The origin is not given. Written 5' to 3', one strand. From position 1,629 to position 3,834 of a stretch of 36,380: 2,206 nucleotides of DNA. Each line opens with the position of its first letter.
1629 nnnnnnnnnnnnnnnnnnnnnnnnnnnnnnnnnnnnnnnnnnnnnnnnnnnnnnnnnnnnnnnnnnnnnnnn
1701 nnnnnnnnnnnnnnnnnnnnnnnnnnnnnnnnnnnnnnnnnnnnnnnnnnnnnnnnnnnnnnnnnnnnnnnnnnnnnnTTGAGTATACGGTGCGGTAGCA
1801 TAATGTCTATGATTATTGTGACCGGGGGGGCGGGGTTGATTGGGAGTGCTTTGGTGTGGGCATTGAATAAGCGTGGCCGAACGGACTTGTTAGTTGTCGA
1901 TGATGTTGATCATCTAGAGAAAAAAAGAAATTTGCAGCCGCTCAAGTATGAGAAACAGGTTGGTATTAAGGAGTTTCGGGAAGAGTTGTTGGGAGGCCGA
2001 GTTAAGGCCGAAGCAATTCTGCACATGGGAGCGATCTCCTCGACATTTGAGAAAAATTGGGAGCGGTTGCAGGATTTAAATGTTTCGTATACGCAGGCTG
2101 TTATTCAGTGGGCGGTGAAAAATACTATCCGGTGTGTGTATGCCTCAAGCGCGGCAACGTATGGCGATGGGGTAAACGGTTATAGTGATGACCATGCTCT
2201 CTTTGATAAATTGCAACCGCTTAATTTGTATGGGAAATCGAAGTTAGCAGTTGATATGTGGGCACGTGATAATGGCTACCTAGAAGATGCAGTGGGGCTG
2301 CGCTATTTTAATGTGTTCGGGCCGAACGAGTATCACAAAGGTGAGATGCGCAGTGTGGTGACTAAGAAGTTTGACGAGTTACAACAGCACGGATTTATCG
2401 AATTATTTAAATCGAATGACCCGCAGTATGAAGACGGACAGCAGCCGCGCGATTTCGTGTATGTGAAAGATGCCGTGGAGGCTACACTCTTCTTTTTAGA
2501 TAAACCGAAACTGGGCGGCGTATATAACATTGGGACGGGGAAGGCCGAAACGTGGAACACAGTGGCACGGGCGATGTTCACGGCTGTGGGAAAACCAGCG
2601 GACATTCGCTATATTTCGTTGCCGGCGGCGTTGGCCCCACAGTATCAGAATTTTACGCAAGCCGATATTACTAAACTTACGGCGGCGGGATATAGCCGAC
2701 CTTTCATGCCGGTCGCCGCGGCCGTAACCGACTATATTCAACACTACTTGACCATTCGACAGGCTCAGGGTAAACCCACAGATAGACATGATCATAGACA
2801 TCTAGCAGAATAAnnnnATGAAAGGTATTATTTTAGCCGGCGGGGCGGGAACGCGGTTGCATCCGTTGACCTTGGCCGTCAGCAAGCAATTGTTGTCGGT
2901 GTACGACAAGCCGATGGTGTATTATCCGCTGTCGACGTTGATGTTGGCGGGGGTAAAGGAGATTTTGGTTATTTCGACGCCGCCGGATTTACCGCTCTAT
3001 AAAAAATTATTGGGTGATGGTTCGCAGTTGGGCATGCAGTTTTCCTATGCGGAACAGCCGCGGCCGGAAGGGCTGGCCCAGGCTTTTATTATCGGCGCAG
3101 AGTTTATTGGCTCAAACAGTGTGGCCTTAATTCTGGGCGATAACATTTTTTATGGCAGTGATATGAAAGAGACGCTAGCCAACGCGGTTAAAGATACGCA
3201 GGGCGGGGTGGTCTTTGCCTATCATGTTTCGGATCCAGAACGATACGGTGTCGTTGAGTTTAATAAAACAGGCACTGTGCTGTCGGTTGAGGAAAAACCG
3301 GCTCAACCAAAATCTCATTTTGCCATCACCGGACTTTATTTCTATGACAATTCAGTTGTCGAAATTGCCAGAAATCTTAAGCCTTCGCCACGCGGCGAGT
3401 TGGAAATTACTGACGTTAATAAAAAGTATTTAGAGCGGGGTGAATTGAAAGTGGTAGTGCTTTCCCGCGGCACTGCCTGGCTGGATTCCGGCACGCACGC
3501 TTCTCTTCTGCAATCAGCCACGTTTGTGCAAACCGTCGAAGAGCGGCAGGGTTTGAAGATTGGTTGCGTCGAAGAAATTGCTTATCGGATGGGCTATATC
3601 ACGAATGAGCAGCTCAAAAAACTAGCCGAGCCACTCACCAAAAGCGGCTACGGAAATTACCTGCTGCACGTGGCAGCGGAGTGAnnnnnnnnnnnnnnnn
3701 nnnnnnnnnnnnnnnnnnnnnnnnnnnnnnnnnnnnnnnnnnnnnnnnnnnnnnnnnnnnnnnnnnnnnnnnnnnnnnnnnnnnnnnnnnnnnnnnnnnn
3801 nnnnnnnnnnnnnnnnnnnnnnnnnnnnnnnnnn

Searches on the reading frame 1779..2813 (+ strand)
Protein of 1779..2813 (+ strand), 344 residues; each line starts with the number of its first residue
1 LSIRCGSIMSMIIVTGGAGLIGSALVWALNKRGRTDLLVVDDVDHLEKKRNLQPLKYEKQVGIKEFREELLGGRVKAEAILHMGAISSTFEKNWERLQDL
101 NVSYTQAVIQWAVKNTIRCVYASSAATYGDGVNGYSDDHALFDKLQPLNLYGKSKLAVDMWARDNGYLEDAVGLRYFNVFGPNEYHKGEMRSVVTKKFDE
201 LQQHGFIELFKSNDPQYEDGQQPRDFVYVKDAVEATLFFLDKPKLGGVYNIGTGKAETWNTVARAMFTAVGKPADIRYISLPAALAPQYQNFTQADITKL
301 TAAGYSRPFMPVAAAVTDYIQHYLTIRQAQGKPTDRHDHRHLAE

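Call 42: search_protein_families(library=pfam, proteins=[window:1779-2813:+], max_evalue=0.00001)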
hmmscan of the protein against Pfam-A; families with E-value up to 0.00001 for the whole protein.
window:1779-2813:+ (344 aa): 4 families
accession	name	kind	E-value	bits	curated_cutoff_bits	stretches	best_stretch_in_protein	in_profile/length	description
PF01370.27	Epimerase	-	2.2e-36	125.9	20.9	1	12-252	1-240/240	NAD dependent epimerase/dehydratase family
PF16363.11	GDP_Man_Dehyd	-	7.6e-17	62.2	27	1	13-273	1-269/332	GDP-mannose 4,6 dehydratase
PF04321.23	RmlD_sub_bind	-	5.6e-10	39.2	27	1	11-272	2-233/287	RmlD substrate binding domain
PF01073.25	3Beta_HSD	-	1.2e-09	38.1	22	1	13-186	1-188/280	3-beta hydroxysteroid dehydrogenase/isomerase family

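Call 62: search_solved_structures(query=window:1779-2810:+, show_alignments=2, max_evalue=1e-10)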
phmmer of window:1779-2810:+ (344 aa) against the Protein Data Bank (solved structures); distinct sequences matched with E-value up to 1e-10: 21.
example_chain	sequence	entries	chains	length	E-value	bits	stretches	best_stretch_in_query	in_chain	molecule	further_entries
1eq2_A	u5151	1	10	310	6.1e-59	203.1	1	11-320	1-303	ADP-L-GLYCERO-D-MANNOHEPTOSE 6-EPIMERASE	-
2x6t_A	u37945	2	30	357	1.1e-58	202.2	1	10-320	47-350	ADP-L-GLYCERO-D-MANNO-HEPTOSE-6-EPIMERASE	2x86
4ej0_A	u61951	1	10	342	1.1e-57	198.9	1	11-321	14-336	ADP-L-glycero-D-manno-heptose-6-epimerase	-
3sxp_A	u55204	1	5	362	9.3e-26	94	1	11-330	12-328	ADP-L-glycero-D-mannoheptose-6-epimerase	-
6dnt_A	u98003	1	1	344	3.7e-19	72.3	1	12-280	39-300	NAD-dependent epimerase/dehydratase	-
4zrm_A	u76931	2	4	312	3.2e-18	69.2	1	9-268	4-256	UDP-glucose 4-epimerase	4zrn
6wjb_A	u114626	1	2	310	3.2e-18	69.2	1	11-278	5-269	NAD-dependent epimerase/dehydratase family protein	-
6wj9_A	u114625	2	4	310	2.8e-17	66.1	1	11-278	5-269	NAD-dependent epimerase/dehydratase family protein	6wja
3icp_A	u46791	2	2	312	6.8e-15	58.3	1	12-316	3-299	NAD-dependent epimerase/dehydratase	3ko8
8wxk_A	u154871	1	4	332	8.3e-14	54.7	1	11-274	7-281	UDP-glucose 4-epimerase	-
2p5u_A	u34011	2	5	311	1.4e-13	54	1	12-277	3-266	UDP-glucose 4-epimerase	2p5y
6kv9_A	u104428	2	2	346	2.1e-13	53.4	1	12-265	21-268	MoeE5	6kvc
3aw9_A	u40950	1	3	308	4.4e-13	52.3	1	12-316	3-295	NAD-dependent epimerase/dehydratase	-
7k3p_A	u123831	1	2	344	4e-12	49.2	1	10-271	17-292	UDP-glucose 4-epimerase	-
3m2p_A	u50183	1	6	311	1.1e-11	47.7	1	11-275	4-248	UDP-N-acetylglucosamine 4-epimerase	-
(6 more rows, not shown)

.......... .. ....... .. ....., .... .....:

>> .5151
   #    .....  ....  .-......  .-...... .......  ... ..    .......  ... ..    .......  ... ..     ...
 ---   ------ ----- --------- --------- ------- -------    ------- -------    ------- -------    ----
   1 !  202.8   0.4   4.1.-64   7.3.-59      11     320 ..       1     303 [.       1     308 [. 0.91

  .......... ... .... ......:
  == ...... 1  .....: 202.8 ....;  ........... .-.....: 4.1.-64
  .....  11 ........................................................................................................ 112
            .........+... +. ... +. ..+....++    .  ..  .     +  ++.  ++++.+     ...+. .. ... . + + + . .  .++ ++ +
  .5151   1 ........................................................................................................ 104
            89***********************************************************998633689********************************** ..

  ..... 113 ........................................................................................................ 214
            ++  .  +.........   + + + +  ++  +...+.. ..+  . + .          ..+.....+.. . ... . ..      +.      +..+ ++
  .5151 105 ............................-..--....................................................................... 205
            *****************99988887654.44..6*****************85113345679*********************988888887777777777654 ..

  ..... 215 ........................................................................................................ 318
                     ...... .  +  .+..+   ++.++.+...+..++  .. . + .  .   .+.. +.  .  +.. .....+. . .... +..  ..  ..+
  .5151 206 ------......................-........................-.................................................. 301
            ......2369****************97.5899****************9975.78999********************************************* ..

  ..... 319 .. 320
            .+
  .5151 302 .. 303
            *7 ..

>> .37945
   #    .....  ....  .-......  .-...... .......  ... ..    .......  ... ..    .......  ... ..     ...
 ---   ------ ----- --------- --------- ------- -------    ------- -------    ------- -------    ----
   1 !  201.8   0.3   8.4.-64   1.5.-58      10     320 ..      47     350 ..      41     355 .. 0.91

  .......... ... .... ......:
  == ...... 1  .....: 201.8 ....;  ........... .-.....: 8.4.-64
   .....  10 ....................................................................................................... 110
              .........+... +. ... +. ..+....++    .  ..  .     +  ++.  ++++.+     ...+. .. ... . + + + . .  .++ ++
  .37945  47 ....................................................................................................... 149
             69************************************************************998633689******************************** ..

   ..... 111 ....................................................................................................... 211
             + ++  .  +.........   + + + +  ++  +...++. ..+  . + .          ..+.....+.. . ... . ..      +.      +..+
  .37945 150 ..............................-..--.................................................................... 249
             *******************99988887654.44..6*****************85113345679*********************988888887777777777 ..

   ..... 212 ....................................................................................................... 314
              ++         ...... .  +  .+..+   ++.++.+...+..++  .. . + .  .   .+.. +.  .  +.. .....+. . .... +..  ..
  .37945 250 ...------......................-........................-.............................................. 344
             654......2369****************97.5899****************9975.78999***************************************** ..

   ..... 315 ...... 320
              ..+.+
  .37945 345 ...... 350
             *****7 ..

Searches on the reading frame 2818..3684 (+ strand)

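Call 42: search_protein_families(library=pfam, proteins=[window:2818-3684:+], max_evalue=0.00001)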
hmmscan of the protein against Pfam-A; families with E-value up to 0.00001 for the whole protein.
window:2818-3684:+ (288 aa): 2 families
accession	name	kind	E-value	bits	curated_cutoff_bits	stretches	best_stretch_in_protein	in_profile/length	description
PF00483.29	NTP_transferase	-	1.9e-71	240.9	21.2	1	2-238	1-243/245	Nucleotidyl transferase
PF12804.13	NTP_transf_3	-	7.9e-12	46.1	27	1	3-137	1-124/160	MobA-like NTP transferase domain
